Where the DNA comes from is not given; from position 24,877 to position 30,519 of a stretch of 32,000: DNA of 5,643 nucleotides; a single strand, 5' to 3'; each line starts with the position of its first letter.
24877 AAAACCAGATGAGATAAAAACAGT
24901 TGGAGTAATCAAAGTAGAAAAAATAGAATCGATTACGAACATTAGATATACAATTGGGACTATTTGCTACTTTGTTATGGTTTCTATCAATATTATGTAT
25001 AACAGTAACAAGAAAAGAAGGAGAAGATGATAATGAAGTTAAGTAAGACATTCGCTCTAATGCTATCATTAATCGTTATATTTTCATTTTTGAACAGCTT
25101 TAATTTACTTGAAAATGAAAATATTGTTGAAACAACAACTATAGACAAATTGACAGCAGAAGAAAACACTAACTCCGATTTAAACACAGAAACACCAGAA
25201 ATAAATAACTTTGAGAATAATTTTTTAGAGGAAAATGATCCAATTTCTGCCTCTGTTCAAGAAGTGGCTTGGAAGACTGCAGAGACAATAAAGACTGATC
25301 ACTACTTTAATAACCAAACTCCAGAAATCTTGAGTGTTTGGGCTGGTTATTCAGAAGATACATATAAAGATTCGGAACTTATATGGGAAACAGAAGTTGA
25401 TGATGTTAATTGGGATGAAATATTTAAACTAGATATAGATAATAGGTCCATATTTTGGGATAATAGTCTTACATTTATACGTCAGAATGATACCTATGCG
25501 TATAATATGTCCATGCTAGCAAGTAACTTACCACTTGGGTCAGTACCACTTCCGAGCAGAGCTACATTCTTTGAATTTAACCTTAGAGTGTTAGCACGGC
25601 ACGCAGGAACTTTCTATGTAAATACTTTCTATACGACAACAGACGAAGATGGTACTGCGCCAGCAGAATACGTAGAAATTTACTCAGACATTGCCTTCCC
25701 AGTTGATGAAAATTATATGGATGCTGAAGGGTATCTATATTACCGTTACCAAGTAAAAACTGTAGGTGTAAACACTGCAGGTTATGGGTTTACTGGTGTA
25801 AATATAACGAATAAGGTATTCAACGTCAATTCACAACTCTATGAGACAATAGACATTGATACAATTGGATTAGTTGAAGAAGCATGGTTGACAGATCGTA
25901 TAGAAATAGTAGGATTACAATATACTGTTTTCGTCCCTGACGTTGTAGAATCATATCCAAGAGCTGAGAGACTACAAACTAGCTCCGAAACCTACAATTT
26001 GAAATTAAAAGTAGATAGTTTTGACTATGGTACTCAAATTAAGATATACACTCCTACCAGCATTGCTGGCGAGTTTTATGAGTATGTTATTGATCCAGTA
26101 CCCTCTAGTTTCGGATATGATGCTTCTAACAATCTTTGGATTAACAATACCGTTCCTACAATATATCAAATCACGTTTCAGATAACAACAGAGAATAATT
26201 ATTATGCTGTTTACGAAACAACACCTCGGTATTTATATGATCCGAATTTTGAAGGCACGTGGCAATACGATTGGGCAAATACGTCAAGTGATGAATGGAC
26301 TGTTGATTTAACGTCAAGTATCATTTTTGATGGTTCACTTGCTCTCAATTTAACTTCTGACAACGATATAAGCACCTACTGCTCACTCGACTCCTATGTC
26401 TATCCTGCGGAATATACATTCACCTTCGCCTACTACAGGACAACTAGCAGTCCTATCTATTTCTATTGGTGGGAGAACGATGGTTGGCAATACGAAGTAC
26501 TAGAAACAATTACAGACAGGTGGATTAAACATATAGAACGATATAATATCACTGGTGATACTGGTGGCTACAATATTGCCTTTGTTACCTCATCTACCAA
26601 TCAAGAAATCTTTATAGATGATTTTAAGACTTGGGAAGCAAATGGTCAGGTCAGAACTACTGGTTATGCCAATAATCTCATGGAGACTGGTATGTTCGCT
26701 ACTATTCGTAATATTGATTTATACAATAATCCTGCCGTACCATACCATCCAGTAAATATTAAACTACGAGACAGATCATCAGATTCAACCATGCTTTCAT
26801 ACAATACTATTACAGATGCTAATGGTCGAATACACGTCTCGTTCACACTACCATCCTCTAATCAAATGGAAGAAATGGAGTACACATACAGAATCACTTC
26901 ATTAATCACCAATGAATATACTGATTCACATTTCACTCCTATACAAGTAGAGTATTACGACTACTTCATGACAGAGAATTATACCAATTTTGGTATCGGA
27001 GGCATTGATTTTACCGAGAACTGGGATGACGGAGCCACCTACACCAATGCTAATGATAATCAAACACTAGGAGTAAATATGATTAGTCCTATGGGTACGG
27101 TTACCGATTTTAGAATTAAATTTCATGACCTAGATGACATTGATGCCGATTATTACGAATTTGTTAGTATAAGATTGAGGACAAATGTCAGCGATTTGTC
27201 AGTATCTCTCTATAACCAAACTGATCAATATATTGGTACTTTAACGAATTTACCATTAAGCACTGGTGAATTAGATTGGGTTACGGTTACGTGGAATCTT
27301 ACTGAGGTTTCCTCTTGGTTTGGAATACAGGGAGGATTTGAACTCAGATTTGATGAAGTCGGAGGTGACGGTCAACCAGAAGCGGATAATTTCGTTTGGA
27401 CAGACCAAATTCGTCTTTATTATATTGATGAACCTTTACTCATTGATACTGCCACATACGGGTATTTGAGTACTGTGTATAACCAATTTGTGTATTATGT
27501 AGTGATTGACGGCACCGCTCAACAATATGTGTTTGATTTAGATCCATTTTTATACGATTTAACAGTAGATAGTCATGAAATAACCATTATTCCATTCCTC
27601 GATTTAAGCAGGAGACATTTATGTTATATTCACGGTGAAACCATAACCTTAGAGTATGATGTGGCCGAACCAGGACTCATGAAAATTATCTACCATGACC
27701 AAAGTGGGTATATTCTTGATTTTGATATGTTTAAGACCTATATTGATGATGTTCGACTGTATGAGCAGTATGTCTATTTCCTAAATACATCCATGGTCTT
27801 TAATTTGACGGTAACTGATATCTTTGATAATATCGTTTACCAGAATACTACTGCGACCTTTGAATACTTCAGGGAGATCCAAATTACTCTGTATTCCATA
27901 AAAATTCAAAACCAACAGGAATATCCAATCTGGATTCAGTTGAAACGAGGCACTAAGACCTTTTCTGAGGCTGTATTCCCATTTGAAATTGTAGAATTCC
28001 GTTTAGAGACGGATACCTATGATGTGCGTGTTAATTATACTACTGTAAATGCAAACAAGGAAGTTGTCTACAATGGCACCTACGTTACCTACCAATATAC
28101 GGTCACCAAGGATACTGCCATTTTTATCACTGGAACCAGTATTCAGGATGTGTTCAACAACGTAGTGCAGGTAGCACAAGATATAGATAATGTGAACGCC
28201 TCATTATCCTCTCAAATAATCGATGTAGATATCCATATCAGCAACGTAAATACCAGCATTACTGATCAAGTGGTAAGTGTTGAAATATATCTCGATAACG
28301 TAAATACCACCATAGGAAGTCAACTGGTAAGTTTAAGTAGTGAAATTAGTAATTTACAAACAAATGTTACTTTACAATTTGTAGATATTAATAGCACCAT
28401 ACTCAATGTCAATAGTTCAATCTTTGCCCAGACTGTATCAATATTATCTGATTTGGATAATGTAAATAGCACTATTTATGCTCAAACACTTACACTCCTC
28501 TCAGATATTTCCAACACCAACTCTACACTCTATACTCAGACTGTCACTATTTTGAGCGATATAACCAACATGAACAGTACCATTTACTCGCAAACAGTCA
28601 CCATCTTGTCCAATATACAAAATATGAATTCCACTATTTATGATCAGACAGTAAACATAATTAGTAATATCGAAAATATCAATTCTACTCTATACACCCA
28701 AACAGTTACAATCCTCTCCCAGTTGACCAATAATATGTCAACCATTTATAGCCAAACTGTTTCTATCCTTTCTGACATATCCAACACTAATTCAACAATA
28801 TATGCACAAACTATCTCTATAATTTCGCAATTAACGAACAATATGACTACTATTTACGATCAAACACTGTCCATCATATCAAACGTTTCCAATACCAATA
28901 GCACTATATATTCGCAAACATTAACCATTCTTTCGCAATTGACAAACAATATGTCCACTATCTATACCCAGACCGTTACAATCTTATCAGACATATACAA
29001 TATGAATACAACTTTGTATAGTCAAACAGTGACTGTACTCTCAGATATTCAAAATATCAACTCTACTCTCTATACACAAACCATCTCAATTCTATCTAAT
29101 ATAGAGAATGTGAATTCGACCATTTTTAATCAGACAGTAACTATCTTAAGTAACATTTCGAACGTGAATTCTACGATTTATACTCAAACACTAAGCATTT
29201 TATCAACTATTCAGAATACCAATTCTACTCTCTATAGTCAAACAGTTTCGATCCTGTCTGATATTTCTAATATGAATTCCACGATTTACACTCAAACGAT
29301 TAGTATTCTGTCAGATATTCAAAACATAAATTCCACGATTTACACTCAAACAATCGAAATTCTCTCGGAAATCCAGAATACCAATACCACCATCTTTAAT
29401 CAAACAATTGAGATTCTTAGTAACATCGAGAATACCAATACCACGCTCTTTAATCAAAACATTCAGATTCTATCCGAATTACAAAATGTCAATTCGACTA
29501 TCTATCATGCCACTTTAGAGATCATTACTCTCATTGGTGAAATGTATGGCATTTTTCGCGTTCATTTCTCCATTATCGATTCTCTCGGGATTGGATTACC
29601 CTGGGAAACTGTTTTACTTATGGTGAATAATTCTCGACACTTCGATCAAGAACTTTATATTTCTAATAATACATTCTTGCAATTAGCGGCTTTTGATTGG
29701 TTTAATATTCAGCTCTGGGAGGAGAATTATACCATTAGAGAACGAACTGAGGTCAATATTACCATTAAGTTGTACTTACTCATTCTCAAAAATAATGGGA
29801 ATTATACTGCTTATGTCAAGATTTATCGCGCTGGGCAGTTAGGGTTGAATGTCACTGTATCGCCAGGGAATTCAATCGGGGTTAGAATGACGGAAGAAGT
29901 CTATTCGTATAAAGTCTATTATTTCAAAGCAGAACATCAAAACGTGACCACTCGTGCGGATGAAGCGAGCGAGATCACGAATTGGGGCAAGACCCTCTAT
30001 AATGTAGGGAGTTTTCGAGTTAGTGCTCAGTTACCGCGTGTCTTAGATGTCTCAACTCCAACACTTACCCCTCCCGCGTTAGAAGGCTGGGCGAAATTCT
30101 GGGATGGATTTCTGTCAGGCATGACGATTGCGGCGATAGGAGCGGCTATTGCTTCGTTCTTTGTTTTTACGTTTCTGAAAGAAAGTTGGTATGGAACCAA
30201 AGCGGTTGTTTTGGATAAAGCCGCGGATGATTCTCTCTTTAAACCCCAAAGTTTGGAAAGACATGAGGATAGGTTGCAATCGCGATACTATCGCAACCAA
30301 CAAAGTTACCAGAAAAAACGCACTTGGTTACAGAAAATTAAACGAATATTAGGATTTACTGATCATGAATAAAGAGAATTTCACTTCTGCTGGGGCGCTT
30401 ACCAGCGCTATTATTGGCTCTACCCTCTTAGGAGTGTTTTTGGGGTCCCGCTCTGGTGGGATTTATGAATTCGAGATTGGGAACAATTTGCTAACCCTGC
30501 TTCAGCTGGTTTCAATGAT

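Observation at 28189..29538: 25 x 18-residue sequon-bearing repeats: a straight glycosylated stalk of about 67 nm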

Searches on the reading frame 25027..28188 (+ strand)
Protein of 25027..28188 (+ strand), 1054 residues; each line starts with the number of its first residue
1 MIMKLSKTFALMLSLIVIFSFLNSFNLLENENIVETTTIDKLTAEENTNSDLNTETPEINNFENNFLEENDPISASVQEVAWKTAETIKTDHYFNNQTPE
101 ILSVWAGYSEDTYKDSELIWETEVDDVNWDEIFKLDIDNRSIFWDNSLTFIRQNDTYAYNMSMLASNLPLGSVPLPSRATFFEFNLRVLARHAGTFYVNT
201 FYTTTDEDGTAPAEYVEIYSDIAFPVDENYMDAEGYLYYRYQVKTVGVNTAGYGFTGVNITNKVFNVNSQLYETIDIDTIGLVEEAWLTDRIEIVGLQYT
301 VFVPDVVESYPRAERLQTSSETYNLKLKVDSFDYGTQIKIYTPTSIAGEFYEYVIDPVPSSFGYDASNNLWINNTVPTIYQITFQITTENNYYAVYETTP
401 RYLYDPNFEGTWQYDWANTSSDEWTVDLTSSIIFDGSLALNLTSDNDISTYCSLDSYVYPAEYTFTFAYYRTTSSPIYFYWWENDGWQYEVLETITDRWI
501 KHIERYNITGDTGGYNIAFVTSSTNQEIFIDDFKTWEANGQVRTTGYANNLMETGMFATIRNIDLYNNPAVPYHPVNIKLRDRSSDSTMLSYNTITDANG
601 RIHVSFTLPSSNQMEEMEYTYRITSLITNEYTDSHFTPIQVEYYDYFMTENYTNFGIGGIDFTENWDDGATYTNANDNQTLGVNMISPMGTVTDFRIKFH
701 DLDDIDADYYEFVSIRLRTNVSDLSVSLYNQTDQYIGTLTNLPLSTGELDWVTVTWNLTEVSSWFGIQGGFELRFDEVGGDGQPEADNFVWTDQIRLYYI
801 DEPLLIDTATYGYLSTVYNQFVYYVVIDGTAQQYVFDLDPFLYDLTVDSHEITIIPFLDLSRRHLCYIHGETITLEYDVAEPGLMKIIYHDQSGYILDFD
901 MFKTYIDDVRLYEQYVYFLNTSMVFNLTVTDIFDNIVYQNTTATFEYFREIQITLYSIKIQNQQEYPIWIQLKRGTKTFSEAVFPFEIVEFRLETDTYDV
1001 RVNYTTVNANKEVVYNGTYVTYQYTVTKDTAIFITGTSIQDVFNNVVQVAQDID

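Call 79: search_solved_structures(query=window:25027-28188:+, max_evalue=1)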
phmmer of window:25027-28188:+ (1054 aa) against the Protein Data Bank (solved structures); distinct sequences matched with E-value up to 1: 0.

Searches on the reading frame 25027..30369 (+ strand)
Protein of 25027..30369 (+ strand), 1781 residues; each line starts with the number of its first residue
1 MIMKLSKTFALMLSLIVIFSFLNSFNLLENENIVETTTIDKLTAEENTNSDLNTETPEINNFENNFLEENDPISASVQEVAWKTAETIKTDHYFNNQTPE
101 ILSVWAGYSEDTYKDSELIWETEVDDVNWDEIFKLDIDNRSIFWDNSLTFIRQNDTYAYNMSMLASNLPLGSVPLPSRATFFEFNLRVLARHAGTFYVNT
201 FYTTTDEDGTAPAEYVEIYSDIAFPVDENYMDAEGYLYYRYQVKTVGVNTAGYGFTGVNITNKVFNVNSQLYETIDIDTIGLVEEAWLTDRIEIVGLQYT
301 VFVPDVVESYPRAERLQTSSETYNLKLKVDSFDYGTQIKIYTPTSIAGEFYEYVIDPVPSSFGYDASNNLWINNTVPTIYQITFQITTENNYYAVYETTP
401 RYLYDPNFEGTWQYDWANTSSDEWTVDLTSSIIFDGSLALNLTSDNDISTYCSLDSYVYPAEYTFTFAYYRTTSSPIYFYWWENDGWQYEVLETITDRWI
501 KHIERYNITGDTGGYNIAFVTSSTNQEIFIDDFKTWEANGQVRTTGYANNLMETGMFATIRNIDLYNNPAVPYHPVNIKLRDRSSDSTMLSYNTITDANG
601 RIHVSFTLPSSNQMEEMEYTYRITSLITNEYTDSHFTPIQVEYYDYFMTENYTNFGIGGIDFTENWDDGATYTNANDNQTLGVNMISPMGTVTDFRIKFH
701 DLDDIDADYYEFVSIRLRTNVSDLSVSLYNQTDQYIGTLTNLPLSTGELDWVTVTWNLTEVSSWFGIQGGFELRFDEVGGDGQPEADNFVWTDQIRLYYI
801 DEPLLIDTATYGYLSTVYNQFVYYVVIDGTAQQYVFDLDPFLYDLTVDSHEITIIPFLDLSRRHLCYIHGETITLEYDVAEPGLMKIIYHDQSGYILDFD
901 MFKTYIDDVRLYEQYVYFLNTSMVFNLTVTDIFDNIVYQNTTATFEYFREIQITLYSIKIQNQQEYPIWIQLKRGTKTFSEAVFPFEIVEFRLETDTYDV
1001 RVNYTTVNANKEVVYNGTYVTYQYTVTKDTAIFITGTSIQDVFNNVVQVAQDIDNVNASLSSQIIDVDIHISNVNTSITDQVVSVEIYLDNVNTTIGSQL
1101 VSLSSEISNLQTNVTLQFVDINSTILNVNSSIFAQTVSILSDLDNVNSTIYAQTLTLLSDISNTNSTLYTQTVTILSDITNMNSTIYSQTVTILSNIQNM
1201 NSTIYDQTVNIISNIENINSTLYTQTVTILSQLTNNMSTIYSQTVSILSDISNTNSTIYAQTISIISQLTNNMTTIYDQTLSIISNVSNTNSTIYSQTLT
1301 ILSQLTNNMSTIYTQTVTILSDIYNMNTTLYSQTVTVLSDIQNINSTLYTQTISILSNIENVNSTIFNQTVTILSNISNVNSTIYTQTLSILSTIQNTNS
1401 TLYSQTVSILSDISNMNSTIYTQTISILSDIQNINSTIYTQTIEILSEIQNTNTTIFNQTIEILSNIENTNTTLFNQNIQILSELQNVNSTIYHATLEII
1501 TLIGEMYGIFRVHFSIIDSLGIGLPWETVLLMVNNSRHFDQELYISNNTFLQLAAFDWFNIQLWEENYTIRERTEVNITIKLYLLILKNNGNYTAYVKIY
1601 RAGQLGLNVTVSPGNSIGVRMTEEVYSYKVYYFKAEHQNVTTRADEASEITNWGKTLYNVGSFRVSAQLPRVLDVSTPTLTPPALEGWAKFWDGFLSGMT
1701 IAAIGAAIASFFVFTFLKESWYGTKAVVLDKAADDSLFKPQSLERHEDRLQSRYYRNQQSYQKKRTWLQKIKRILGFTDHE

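Call 6: search_protein_families(library=pfam, proteins=[window:25027-30369:+], max_evalue=1)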
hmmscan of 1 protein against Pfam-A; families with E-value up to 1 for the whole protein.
window:25027-30369:+ (1781 aa): 0 families

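Call 11: find_homologous_proteins(query=window:25027-30369:+, region=1-1781)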
Query window:25027-30369:+, residues 1-1781 (1781 aa): 16 proteins with E <= 0.001 among 8000 candidates. Only proteins of 979 to 3117 residues were searched: fused or split forms outside these lengths cannot appear, so this answer is no evidence that the protein stands alone or is whole; lengths 'longer' or 'shorter' looks for them.
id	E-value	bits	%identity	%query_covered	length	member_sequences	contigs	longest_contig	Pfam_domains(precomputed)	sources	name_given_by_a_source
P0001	0.0e+0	2155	67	61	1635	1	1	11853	-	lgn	-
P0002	0.0e+0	1094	47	51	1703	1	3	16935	-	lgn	-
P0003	9.0e-252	857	50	45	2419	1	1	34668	-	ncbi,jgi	ncbi:MAG: hypothetical protein ACTSRR_09880 [Candidatus Heimdallarchaeaceae archaeon]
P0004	7.8e-201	688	47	42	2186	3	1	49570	PF13385.14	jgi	jgi:hypothetical protein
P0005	4.5e-165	570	43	34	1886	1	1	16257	-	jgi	-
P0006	5.5e-145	503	53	27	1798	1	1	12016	-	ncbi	ncbi:MAG: hypothetical protein AB1782_16630 [Cyanobacteriota bacterium]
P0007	2.2e-129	451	44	28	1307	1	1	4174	-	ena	-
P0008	3.3e-126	441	35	42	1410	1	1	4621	-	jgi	jgi:hypothetical protein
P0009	5.8e-125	437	46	25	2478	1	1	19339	-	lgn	-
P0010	1.2e-115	406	51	25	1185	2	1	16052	-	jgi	-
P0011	4.1e-75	272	43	17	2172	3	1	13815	-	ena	-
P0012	1.3e-62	230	37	26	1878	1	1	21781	-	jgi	-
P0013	5.6e-53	198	33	33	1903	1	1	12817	PF24517.3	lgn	-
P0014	3.1e-44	169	31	36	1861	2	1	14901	-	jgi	-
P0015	6.4e-36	142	27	38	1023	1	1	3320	-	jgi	-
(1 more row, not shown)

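Call 37: search_protein_families(library=phrogs, proteins=[window:25027-30369:+], max_evalue=0.01)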
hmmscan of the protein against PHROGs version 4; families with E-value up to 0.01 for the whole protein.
window:25027-30369:+ (1781 aa): 1 family
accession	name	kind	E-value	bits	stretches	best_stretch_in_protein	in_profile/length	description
phrog_305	-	tail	0.00035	20.3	1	1037-1341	401-664/1001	tail length tape measure protein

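Call 52: find_encoding_contigs(protein=P0001, flank=10000, max_places=3)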
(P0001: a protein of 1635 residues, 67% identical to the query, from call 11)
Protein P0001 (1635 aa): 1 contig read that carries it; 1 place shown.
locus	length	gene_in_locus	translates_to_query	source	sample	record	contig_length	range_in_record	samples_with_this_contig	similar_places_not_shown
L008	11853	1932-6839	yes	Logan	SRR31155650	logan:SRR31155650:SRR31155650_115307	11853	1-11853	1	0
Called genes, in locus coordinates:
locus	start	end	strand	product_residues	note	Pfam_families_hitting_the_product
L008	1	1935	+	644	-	?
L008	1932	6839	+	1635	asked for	-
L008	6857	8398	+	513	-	-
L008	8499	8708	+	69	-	-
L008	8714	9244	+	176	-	-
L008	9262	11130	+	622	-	-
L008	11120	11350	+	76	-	-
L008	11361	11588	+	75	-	-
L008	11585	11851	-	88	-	?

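Call 53: find_encoding_contigs(protein=P0003, flank=10000, max_places=2)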
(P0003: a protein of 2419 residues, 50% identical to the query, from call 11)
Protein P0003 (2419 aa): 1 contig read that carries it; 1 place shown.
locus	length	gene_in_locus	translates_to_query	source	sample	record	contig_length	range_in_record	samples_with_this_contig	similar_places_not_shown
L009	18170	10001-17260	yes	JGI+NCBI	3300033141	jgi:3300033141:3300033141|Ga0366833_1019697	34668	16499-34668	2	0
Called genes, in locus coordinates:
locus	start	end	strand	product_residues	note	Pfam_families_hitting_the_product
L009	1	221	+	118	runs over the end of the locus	-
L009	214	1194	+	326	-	PF09723:Zn_ribbon_8 (weak)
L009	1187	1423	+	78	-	-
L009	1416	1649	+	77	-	-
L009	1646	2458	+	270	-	PF04055:Radical_SAM (weak)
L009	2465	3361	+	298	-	PF02086:MethyltransfD12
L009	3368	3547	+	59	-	-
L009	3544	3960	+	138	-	-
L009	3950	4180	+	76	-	-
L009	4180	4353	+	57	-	-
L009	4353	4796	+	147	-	PF22751:DUF488-N3a, PF04343:DUF488, PF22752:DUF488-N3i (weak)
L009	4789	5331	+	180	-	-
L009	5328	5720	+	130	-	PF13719:Zn_ribbon_5 (faint)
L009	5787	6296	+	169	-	-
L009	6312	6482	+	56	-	-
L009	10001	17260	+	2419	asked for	-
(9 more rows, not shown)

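Call 54: find_encoding_contigs(protein=P0004, flank=10000, max_places=2)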
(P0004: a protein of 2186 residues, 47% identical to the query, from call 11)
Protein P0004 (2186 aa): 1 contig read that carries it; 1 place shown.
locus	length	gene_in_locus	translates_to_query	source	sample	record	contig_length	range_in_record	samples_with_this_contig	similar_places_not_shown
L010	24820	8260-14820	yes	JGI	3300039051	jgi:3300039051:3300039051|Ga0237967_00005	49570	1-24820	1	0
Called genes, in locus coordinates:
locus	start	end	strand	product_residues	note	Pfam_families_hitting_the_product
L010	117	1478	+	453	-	PF01022:HTH_5 (faint)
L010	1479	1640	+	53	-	-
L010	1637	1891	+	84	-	-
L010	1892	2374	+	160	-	-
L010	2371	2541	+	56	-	-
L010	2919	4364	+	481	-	-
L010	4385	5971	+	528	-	-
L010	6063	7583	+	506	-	-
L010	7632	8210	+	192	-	-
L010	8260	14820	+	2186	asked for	PF13385:Laminin_G_3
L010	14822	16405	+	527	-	-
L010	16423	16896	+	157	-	-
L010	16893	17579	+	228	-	-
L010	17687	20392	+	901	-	-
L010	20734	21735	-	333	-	PF05048:NosD, PF13229:Beta_helix, PF05048:NosD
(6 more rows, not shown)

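Call 76: search_protein_families(library=pfam, proteins=[P0003, P0004, P0005, P0006, P0008], max_evalue=0.01)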
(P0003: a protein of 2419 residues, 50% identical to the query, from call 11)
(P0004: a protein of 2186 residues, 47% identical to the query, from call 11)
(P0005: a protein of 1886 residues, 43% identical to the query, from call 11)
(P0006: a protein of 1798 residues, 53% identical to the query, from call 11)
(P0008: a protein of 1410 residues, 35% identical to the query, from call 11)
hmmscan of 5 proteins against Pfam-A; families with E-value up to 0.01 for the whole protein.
P0003 (2419 aa): 0 families

P0004 (2186 aa): 1 family
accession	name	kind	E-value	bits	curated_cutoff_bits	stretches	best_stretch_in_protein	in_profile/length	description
PF13385.13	Laminin_G_3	-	2.8e-23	83.2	27.6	1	733-883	1-150/151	Concanavalin A-like lectin/glucanases superfamily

P0005 (1886 aa): 1 family
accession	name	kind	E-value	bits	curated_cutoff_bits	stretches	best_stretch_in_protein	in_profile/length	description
PF25060.1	ARM_TT21_2nd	-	0.00034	20.6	27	0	996-1043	9-56/270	Tetratricopeptide repeat protein 21 second ARM domain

P0006 (1798 aa): 0 families

P0008 (1410 aa): 0 families

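Call 83: search_dna_similar(query=window:25027-30369:+, collection=phages, mode=protein, max_rows=10)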
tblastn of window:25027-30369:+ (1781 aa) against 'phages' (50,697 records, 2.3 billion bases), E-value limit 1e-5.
No match.

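Call 87: list_cluster_members(proteins=[P0003, P0006, P0013, P0017, P0018, P0021, P0027, P0034, P0036, P0049])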
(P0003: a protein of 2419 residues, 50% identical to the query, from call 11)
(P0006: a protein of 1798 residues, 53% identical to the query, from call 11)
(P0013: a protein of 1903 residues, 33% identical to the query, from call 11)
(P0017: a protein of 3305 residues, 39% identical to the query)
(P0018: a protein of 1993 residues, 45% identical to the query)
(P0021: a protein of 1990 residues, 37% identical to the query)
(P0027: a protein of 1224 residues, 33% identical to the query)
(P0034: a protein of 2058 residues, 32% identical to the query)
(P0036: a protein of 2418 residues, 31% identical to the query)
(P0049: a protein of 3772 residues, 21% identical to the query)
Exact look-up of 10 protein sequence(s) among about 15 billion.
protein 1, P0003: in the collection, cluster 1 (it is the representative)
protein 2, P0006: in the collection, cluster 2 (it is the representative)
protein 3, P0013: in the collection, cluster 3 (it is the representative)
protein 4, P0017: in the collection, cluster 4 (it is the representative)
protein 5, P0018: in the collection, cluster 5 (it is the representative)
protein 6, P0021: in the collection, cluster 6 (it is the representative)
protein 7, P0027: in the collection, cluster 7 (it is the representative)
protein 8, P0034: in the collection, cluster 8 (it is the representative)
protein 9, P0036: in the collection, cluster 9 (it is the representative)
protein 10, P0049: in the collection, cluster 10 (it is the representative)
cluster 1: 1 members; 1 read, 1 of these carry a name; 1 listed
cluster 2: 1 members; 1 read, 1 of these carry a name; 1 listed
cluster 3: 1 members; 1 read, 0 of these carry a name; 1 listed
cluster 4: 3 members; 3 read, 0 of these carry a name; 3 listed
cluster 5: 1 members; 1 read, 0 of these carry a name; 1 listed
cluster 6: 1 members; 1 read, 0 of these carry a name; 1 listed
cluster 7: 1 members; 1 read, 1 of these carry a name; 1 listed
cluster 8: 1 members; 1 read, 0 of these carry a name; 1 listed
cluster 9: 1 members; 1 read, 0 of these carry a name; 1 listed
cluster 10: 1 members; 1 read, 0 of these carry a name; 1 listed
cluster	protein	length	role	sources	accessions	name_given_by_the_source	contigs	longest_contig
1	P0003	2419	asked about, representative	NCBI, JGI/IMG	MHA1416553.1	MAG: hypothetical protein ACTSRR_09880 [Candidatus Heimdallarchaeaceae archaeon]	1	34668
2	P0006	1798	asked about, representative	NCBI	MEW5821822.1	MAG: hypothetical protein AB1782_16630 [Cyanobacteriota bacterium]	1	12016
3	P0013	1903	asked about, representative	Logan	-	-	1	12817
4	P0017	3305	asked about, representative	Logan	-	-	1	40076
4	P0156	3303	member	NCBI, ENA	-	-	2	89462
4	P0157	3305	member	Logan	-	-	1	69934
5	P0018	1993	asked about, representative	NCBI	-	-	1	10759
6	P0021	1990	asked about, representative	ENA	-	-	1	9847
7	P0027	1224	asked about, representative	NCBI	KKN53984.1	hypothetical protein LCGC14_0597220, partial [marine sediment metagenome]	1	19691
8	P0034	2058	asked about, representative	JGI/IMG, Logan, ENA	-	-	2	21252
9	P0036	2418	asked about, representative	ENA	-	-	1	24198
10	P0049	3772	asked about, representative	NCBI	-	-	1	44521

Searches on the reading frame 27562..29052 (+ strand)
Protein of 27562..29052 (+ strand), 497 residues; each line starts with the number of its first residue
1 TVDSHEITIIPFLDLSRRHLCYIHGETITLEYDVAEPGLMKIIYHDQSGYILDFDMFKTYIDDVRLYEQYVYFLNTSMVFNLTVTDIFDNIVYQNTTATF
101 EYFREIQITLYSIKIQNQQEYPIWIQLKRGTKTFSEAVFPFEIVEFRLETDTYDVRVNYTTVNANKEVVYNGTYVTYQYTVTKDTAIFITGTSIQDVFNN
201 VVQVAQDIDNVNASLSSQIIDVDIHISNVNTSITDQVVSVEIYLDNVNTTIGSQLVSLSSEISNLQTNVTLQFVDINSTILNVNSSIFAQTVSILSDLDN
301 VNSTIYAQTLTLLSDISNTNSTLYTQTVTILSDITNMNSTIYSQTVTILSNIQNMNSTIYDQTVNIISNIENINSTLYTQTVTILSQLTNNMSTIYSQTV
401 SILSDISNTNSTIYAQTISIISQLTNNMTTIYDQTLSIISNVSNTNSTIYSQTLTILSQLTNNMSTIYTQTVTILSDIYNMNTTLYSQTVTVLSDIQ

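Call 84: find_related_loci(query=window:27562-29052:+, collection=viral_contigs, flank=10000)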
Query window:27562-29052:+ (497 aa) in viral_contigs; peptide patterns used: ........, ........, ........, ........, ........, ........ (x = any residue, [..] = any of these).
15 stretches matched a pattern, but none encodes a relative of the query by tblastn (E <= 1e-3).
